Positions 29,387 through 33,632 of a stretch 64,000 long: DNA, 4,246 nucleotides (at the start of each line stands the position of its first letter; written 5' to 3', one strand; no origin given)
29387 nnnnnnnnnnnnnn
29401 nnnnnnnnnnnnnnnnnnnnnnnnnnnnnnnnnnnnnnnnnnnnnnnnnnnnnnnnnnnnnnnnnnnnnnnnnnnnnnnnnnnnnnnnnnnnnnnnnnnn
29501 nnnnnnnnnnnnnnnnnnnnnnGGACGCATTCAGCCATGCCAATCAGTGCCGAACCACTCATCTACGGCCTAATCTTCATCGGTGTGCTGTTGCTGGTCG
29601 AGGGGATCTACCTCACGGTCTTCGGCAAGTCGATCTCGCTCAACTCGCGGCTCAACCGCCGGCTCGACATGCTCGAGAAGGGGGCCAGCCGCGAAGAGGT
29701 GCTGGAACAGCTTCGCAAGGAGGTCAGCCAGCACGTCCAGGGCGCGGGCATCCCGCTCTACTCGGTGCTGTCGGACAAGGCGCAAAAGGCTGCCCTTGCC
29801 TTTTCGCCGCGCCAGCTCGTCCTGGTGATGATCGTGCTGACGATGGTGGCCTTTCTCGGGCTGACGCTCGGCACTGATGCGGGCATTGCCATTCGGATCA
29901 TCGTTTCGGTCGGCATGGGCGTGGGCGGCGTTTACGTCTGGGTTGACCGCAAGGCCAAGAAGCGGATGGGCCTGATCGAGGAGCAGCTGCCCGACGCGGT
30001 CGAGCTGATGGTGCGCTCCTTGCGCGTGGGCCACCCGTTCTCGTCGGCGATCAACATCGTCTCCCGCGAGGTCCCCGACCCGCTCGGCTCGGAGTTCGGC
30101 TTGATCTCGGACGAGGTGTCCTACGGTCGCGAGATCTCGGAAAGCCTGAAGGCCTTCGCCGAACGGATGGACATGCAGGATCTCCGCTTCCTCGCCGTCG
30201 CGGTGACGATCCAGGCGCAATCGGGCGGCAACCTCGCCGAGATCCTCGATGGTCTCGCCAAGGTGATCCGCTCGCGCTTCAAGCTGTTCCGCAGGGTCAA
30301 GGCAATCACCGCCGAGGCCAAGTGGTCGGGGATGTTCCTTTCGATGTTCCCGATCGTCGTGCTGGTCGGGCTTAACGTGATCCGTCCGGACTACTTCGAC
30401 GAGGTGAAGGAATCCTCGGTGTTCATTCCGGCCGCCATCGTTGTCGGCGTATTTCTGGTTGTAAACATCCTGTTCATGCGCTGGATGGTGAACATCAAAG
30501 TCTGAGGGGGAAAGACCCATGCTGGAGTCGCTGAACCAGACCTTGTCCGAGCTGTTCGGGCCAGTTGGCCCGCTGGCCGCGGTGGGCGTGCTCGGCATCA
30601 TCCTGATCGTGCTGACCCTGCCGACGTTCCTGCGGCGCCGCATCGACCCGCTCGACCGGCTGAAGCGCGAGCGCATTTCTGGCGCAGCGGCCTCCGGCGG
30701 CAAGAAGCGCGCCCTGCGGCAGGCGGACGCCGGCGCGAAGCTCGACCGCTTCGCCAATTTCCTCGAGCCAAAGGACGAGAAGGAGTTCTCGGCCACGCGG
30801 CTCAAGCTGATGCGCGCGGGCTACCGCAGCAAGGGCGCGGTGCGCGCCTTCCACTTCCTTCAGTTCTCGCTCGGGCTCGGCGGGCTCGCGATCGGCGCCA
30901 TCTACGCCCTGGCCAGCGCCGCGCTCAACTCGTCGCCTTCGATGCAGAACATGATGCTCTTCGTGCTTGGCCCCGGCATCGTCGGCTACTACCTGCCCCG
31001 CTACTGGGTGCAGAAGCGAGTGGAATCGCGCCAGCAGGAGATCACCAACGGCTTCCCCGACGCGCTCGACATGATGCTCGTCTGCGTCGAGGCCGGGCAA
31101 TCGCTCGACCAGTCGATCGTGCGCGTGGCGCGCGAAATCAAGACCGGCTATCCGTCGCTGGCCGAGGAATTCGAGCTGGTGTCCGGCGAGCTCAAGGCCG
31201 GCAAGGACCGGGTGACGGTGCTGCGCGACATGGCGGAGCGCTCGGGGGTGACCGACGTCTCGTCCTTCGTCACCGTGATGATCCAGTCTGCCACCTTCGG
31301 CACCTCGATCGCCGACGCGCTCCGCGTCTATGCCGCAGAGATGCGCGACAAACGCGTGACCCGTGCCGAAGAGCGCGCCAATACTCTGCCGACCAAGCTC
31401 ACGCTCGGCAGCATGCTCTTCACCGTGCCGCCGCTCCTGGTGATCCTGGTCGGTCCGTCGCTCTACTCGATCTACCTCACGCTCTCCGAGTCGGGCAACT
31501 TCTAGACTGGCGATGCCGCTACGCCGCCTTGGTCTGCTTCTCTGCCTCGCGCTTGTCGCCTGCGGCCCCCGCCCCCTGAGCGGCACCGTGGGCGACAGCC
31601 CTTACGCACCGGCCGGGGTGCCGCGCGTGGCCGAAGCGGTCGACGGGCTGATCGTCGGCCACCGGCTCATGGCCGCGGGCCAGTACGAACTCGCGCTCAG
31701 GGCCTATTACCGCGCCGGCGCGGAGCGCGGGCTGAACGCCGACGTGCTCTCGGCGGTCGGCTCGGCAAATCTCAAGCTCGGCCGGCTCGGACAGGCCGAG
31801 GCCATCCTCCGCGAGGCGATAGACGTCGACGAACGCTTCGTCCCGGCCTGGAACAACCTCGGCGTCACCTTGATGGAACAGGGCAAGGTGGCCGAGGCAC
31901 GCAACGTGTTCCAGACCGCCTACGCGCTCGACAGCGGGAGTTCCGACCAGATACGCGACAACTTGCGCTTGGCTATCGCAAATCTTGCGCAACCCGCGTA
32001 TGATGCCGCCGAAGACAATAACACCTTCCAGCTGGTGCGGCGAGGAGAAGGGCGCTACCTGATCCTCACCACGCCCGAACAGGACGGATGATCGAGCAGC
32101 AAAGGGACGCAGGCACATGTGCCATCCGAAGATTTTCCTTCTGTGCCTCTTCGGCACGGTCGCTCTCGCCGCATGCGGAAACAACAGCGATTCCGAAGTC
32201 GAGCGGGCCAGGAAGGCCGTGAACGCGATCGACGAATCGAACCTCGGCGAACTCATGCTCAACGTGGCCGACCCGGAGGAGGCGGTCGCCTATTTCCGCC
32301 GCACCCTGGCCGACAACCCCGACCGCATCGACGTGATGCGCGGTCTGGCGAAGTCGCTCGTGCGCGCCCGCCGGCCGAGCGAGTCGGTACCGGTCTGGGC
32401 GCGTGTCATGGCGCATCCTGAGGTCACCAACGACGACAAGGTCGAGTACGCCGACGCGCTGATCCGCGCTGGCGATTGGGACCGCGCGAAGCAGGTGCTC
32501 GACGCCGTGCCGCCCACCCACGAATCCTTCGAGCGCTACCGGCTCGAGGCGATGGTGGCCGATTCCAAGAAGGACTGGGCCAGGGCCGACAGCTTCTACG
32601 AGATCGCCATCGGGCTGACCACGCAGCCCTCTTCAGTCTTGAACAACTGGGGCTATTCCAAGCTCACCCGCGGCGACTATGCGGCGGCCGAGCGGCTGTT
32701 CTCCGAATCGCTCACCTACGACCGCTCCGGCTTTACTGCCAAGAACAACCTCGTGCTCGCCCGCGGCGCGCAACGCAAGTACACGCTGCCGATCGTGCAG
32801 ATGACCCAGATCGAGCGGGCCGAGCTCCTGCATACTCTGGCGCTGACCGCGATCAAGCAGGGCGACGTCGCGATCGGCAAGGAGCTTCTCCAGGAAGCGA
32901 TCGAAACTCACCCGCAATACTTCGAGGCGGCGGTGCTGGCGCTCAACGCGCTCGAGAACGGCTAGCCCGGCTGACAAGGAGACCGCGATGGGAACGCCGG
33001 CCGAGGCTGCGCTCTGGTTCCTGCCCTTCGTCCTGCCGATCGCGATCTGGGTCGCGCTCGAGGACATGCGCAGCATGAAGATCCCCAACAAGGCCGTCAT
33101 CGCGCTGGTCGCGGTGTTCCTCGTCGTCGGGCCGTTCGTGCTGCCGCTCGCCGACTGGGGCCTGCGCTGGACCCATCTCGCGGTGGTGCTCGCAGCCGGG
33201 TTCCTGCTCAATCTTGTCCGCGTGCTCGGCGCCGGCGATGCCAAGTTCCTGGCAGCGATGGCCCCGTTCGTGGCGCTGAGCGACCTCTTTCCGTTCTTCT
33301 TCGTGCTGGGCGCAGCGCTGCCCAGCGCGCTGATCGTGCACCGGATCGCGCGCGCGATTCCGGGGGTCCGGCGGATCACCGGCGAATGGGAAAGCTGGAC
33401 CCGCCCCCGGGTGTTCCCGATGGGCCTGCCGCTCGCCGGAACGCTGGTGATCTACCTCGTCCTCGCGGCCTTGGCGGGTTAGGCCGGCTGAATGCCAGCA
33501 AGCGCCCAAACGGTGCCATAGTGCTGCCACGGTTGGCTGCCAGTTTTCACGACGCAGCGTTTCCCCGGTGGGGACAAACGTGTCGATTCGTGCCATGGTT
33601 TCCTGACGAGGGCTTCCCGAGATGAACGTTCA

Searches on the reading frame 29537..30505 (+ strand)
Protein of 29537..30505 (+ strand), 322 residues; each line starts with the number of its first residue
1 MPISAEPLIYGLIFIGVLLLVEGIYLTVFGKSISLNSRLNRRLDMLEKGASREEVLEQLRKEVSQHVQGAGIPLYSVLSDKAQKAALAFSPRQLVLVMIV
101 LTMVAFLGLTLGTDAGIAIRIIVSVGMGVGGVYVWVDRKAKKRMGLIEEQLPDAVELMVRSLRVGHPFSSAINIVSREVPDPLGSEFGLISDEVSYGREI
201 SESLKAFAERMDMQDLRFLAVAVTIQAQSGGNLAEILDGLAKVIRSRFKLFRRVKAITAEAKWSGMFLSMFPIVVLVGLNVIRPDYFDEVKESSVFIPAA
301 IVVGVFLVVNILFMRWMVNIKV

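Call 26: search_protein_families(library=pfam, proteins=[window:29537-30505:+], max_evalue=0.001)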
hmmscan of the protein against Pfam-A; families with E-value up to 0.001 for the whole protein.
window:29537-30505:+ (322 aa): 2 families
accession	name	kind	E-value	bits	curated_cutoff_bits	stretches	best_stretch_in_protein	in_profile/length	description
PF19360.4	TadB_TadC_N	-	3.7e-71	238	27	1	1-143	1-143/143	TadB/TadC N-terminal domain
PF00482.28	T2SSF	-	2.1e-17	63.7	25.2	1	155-277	2-121/125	Type II secretion system (T2SS), protein F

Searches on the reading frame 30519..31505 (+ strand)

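Call 26: search_protein_families(library=pfam, proteins=[window:30519-31505:+], max_evalue=0.001)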
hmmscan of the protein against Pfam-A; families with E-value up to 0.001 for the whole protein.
window:30519-31505:+ (328 aa): 1 family
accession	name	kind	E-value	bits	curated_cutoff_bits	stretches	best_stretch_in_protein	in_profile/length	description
PF00482.28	T2SSF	-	1.5e-17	64.2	25.2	1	183-311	2-124/125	Type II secretion system (T2SS), protein F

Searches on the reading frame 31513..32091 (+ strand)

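Call 96: search_protein_families(library=pfam, proteins=[window:31513-32091:+], max_evalue=0.0001)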
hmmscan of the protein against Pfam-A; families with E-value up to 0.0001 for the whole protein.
window:31513-32091:+ (192 aa): 11 families
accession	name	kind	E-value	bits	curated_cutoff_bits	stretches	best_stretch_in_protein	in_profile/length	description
PF07719.23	TPR_2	-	6e-13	48.3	27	1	112-141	3-32/34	Tetratricopeptide repeat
PF00515.34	TPR_1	-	1.1e-10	41.3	27.8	0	111-140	2-31/34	Tetratricopeptide repeat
PF13432.12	TPR_16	-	2.3e-10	41.2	32.7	1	85-143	6-64/65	Tetratricopeptide repeat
PF13181.12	TPR_8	-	1.4e-09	37.8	25.7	0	111-140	2-31/34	Tetratricopeptide repeat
PF13424.12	TPR_12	-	1.7e-08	35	30.1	0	112-168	5-66/77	Tetratricopeptide repeat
PF13414.12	TPR_11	-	1.7e-08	34.4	26.8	0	84-124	2-42/42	TPR repeat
PF14559.12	TPR_19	-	9.4e-08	32.7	25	1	52-115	1-63/68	Tetratricopeptide repeat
PF13428.12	TPR_14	-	9.3e-07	29.4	23.5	0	80-117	5-42/44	Tetratricopeptide repeat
PF13431.12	TPR_17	-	7.7e-06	26.2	24.4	0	100-130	3-33/34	Tetratricopeptide repeat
PF13374.12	TPR_10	-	8.7e-06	26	27.5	0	114-137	6-29/42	Tetratricopeptide repeat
PF13176.12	TPR_7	-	6.4e-05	23.2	27.9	0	112-143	1-32/36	Tetratricopeptide repeat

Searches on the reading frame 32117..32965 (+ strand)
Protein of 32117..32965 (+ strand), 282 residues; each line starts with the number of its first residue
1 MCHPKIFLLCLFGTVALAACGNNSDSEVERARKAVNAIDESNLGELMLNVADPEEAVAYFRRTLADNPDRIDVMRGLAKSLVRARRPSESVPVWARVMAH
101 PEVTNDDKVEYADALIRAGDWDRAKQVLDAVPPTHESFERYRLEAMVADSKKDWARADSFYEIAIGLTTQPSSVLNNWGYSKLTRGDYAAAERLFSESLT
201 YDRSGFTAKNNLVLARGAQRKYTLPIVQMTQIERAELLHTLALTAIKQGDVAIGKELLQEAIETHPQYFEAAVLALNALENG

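Call 26: search_protein_families(library=pfam, proteins=[window:32117-32965:+], max_evalue=0.001)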
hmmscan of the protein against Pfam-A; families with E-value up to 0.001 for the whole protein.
window:32117-32965:+ (282 aa): 14 families
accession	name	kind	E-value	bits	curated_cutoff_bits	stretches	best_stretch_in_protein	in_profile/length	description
PF14559.12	TPR_19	-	5.9e-15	55.8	25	1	110-142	30-62/68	Tetratricopeptide repeat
PF07719.23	TPR_2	-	8.9e-15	54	27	0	235-267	1-33/34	Tetratricopeptide repeat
PF13428.12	TPR_14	-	3.7e-14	52.3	23.5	0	43-79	7-43/44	Tetratricopeptide repeat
PF13432.12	TPR_16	-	4.4e-12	46.6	32.7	0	49-91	9-51/65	Tetratricopeptide repeat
PF13174.12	TPR_6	-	1.9e-09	38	26.3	0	241-267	6-32/33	Tetratricopeptide repeat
PF13176.12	TPR_7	-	2.2e-09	37.1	27.9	0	41-68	3-32/36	Tetratricopeptide repeat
PF13424.12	TPR_12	-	1.5e-08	35.1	30.1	0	173-201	4-32/77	Tetratricopeptide repeat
PF13374.12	TPR_10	-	1.2e-06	28.8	27.5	0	235-265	2-32/42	Tetratricopeptide repeat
PF23914.1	TPR_CcmH_CycH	-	1.4e-06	28.7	42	0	42-88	55-101/158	Cytochrome c-type biogenesis protein H TPR domain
PF00515.34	TPR_1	-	5.6e-05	23.2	27.8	0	174-203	3-32/34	Tetratricopeptide repeat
PF13181.12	TPR_8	-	6.7e-05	23.2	25.7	0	235-264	1-30/34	Tetratricopeptide repeat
PF07721.20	TPR_4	-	7.2e-05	23.5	27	0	111-129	7-25/26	Tetratricopeptide repeat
PF13431.12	TPR_17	-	0.00058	20.4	24.4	0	257-271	1-15/34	Tetratricopeptide repeat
PF25063.1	ARM_TT21_C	-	0.00092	19.6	35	0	51-170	35-161/209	Tetratricopeptide repeat protein 21 C-terminal ARM domain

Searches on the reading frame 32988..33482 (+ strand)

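Call 96: search_protein_families(library=pfam, proteins=[window:32988-33482:+], max_evalue=0.0001)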
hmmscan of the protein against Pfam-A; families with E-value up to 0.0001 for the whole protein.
window:32988-33482:+ (164 aa): 1 family
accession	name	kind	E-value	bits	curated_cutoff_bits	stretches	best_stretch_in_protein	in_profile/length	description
PF01478.23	Peptidase_A24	-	5.3e-10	40.1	26.5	1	16-106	4-94/104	Type IV leader peptidase family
